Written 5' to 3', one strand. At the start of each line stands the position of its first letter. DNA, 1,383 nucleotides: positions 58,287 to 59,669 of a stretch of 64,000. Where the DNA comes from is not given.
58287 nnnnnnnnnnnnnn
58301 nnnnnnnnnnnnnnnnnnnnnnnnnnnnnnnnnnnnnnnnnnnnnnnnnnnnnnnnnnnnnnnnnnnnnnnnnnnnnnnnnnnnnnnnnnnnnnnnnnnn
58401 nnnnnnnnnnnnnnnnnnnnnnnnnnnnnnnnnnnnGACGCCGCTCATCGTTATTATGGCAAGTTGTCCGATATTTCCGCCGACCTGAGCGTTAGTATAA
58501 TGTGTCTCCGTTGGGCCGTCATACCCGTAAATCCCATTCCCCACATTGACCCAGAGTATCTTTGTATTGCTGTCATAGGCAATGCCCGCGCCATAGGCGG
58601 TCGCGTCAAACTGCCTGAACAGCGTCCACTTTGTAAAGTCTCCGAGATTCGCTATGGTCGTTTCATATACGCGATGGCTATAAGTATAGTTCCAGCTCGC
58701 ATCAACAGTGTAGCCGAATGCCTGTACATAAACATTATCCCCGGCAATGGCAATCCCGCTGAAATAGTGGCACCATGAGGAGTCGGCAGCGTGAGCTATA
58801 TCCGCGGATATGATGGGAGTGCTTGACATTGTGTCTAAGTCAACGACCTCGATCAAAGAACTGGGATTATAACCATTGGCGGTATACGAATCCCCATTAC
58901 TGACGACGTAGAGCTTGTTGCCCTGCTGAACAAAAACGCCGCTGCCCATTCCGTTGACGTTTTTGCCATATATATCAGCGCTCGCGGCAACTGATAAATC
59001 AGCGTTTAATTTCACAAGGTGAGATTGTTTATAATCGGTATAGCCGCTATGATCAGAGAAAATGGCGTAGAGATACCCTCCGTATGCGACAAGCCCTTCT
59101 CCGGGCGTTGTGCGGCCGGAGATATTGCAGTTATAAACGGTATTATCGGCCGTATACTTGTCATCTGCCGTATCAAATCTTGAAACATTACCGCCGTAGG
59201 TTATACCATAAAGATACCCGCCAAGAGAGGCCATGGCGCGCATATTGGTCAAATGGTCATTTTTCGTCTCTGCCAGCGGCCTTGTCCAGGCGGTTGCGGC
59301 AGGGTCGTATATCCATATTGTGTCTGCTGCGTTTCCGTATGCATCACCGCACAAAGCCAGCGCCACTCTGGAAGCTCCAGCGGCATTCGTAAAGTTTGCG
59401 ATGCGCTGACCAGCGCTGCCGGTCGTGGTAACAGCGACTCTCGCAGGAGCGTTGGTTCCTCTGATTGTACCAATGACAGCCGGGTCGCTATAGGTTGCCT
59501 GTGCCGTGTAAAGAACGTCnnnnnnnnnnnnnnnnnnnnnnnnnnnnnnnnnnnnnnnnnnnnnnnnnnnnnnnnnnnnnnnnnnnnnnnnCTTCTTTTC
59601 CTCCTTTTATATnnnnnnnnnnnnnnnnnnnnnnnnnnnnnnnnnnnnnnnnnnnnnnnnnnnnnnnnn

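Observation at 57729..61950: B12 riboswitch controls a TonB-dependent receptor plus a propeller-like Synerg-CTERM surface protein: a possible BtuG-like corrinoid-capture partner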

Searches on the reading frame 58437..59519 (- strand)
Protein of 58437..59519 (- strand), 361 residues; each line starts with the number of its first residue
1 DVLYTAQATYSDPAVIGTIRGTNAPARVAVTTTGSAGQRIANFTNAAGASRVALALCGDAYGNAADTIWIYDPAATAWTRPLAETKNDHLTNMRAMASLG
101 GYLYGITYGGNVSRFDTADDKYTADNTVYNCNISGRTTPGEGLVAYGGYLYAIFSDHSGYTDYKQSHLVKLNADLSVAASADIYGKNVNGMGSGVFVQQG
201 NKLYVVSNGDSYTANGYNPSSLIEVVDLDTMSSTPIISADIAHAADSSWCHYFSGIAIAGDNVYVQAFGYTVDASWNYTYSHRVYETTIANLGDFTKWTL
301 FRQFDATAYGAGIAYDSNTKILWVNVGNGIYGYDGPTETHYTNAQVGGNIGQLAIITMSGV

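Call 49: search_solved_structures(query=window:58437-59519:-, max_evalue=10, show_alignments=3)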
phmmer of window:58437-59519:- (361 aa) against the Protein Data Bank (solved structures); distinct sequences matched with E-value up to 10: 3.
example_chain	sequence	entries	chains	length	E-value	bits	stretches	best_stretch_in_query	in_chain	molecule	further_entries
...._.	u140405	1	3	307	3.8e-05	26.4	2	49-154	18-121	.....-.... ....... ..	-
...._E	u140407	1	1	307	3.9e-05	26.3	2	49-154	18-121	Kelch like family member 20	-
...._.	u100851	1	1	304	0.00034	23.3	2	51-154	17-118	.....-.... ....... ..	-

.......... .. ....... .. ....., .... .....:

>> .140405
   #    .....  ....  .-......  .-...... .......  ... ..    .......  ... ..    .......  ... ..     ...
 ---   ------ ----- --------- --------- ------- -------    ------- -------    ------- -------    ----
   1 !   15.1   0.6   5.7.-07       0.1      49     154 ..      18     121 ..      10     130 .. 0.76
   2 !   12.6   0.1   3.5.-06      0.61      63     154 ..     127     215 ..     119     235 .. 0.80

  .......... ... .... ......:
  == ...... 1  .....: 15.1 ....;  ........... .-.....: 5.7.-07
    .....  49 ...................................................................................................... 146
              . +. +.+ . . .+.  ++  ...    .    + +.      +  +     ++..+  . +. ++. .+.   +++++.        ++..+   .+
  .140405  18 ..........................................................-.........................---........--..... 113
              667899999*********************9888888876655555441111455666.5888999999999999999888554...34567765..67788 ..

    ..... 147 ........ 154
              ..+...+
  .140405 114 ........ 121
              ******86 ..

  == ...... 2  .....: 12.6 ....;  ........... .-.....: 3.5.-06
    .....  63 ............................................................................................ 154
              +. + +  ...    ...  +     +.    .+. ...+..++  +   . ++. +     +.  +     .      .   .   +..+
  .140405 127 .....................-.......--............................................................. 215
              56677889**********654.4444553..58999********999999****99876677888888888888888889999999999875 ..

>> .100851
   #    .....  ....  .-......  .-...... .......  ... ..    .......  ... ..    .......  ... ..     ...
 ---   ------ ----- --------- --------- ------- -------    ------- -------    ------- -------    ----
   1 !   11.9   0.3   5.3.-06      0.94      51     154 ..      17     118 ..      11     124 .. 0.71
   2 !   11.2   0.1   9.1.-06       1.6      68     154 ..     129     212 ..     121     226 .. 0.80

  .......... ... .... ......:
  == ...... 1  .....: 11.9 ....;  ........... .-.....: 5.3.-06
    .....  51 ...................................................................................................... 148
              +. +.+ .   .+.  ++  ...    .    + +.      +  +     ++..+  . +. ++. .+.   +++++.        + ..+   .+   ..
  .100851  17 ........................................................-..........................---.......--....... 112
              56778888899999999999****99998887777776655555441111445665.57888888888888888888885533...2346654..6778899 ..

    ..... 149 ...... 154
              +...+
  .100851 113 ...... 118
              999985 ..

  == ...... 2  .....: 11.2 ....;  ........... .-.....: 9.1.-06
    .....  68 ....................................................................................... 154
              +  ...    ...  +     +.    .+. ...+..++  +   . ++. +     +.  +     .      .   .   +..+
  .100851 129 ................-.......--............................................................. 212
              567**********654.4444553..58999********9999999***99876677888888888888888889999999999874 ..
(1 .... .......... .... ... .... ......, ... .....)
